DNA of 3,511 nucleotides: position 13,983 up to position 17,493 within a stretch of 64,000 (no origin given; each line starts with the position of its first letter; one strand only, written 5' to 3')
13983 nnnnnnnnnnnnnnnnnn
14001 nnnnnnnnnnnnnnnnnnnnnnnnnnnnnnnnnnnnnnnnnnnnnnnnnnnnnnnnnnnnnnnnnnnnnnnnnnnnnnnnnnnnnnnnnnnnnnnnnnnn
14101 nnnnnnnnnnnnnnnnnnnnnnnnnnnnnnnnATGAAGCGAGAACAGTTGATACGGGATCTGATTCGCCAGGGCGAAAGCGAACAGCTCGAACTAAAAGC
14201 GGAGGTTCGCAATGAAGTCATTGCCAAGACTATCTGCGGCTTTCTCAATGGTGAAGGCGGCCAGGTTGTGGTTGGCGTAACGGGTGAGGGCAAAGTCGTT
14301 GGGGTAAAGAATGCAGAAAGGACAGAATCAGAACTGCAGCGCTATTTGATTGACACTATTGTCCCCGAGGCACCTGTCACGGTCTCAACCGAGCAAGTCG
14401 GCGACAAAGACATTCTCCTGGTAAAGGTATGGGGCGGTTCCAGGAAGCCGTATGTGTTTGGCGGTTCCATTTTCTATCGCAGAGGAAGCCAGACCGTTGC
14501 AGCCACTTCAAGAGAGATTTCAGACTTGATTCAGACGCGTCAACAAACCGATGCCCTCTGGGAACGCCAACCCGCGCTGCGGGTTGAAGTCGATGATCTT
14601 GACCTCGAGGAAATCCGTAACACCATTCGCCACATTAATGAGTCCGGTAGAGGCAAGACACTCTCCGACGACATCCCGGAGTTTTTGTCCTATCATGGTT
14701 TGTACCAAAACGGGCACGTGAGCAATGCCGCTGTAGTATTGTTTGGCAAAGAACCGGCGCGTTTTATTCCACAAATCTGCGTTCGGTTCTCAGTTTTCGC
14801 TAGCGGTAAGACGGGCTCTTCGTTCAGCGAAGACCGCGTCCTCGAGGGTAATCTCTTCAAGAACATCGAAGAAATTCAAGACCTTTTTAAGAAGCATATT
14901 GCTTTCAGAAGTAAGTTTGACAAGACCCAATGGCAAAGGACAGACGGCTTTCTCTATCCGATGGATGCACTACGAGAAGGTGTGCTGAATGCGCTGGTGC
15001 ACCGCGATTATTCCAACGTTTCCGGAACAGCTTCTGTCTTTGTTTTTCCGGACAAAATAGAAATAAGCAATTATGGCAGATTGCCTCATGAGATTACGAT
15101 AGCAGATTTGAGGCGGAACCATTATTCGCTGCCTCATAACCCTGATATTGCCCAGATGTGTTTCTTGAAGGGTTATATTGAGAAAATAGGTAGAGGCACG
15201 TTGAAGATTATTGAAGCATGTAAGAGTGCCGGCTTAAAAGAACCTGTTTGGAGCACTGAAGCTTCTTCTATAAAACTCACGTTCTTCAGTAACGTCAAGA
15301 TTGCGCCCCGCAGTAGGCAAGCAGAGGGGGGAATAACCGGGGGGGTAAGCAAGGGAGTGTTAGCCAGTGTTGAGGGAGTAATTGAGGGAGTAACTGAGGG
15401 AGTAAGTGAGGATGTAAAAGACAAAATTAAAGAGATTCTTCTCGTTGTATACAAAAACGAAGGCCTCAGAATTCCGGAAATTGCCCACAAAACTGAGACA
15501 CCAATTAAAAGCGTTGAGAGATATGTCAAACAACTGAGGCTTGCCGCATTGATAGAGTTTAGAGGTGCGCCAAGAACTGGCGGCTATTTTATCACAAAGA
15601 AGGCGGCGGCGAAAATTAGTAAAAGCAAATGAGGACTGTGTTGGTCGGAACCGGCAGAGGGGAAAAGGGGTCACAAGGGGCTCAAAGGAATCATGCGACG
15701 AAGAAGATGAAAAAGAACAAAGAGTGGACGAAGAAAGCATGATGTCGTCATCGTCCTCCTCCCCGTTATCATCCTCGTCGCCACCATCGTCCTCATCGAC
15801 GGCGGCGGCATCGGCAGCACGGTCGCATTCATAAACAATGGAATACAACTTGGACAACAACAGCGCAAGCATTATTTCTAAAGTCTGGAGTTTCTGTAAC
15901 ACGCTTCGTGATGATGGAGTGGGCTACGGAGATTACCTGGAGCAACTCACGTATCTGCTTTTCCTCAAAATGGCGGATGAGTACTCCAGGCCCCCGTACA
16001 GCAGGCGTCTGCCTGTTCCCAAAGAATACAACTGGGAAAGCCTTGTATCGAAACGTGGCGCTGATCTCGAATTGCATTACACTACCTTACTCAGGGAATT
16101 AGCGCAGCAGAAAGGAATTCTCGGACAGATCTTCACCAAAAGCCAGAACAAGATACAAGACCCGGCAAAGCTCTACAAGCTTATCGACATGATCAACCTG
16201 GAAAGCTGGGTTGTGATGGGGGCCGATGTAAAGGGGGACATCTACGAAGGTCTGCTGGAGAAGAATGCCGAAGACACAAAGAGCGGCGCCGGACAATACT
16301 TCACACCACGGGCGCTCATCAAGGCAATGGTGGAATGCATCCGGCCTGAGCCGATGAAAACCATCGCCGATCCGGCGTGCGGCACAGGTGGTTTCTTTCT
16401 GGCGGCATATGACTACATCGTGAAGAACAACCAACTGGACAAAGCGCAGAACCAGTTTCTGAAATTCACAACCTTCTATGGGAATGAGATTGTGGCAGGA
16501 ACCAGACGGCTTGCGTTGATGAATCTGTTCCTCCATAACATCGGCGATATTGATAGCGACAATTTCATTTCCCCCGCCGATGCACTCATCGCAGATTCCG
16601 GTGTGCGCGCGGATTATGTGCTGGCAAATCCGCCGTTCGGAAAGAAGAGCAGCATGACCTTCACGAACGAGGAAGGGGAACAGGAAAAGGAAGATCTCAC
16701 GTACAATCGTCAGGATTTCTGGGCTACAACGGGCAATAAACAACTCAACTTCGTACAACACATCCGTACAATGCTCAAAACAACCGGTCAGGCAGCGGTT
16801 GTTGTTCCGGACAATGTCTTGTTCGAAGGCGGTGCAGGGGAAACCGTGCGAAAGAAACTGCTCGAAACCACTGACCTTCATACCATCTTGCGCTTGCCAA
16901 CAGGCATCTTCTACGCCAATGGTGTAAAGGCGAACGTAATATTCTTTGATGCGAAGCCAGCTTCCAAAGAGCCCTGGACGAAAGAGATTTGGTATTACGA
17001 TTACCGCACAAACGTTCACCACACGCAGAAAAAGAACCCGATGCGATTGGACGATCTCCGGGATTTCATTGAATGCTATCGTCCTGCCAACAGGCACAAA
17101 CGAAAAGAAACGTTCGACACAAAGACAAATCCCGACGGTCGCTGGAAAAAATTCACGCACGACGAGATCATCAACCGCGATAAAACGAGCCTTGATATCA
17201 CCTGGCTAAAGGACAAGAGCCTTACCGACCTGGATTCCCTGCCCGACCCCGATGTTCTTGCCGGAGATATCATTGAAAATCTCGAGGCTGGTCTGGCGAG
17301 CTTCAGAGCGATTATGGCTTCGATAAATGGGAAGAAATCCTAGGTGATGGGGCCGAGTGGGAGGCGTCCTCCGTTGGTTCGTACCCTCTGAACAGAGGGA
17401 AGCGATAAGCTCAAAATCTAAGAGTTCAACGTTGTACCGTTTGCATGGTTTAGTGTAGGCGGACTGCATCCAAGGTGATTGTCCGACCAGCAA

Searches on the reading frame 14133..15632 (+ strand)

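Call 3: search_protein_families(library=pfam, proteins=[window:14133-15632:+], max_evalue=0.1)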
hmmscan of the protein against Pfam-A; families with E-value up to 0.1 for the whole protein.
window:14133-15632:+ (499 aa): 5 families
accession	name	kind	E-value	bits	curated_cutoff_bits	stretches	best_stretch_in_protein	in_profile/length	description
PF04326.19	SLFN_AlbA_2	-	1.7e-19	70.9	25.3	1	15-124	1-117/118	Schlafen, AlbA_2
PF13749.12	HATPase_c_4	-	9.2e-17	61.3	26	1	301-384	5-89/89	Putative ATP-dependent DNA helicase recG C-terminal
PF25212.1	HVO_A0114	-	0.0058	16.8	27.6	0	430-479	22-71/84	HVO_A0114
PF13412.12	HTH_24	-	0.021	14.8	21.9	1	432-468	5-41/48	Winged helix-turn-helix DNA-binding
PF02082.26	Rrf2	-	0.087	13.4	30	0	441-492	20-70/132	Iron-dependent Transcriptional regulator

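Call 4: search_protein_families(library=padloc, proteins=[window:14133-15632:+], max_evalue=0.1)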
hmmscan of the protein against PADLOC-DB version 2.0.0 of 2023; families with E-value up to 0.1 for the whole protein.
window:14133-15632:+ (499 aa): 10 families
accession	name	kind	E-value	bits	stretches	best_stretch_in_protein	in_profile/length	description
PDLC02394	pAgo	-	1e-15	54.6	1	27-395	54-445/1121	-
PDLC02402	Aga_SIR2-PNTD1-PNTD2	-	9.1e-14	48.5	1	195-322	370-488/876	Class I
PDLC02418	Aga_SIR2-Kinase-PNTD1-PNTD2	-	3.6e-08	30.1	1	231-322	279-366/756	Class I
PDLC01866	CARF3--CARF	-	0.002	16.1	1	421-482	130-191/207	-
PDLC01852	CARF3--CARF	-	0.0044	15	1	425-477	138-190/208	-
PDLC01434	CasR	-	0.0044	14.9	1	427-488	125-183/191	"CAS-I,CAS-II,CAS-III,CAS-IV,CAS-V,CAS-VI; associated_signaling"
PDLC01850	CARF3--CARF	-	0.0049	14.8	1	420-491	135-204/209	-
PDLC01860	CARF3--CARF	-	0.0074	14.4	1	424-478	137-191/210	-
PDLC01268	CasR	-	0.019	13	1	427-488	121-177/179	"CAS-I,CAS-II,CAS-III,CAS-IV,CAS-V,CAS-VI; associated_signaling"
PDLC01467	Cas13a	-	0.02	13.2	1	134-193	65-127/139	CAS-VI-A; effector__SPE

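Call 5: search_protein_families(library=ncbifam, proteins=[window:14133-15632:+], max_evalue=0.1)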
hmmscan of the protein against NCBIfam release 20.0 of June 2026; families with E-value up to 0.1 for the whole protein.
window:14133-15632:+ (499 aa): 2 families
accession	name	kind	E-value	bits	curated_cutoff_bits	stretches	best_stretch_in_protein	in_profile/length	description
TIGR01884.1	cas_HTH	subfamily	0.0027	17.1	60.2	1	421-489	133-200/202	CRISPR-associated CARF protein Csa3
NF050073.1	LectinOAAFamily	subfamily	0.053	13.4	150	1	41-125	14-98/128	lectin OAA family protein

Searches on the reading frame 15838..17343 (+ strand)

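Call 85: search_protein_families(library=padloc, proteins=[window:15838-17343:+], max_evalue=0.00001)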
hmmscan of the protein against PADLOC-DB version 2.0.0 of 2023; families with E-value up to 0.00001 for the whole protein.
window:15838-17343:+ (501 aa): 35 families (the best 25 are shown)
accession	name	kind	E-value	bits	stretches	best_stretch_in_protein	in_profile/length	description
PDLC03026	MTase_I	-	6.3e-193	640.3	1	8-498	2-479/487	Type I methyltransferase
PDLC03021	MTase_I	-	1.3e-85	286.1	1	17-474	8-467/491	Type I methyltransferase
PDLC04134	mad2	-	1.4e-57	193.6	1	10-415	139-485/492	mads_2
PDLC03025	MTase_I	-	9.2e-52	174.5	1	15-414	6-410/569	Type I methyltransferase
PDLC03027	MTase_I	-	8.4e-44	148.2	1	11-417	7-409/810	Type I methyltransferase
PDLC03036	MTase_I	-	1.5e-37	127.4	1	110-404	171-456/635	Type I methyltransferase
PDLC03031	MTase_I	-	1.2e-36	124.3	1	60-371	84-402/834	Type I methyltransferase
PDLC03035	MTase_I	-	1.5e-36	124.2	1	85-378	109-394/653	Type I methyltransferase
PDLC03022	MTase_I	-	1.2e-34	117.8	1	81-417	124-446/857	Type I methyltransferase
PDLC03032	MTase_I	-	6.9e-31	105.1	1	12-411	8-405/1001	Type I methyltransferase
PDLC03029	MTase_I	-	1.8e-29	100.7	1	99-368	122-399/661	Type I methyltransferase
PDLC03240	MTase_II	-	3.1e-26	90.3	1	84-450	116-459/511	Type II methyltransferase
PDLC03038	MTase_I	-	6e-26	88.6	1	48-374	62-383/896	Type I methyltransferase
PDLC03019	MTase_I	-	1.7e-24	84.2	1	108-370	124-372/932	Type I methyltransferase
PDLC03318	MTase_II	-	1.6e-23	81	1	36-196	228-388/723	Type II methyltransferase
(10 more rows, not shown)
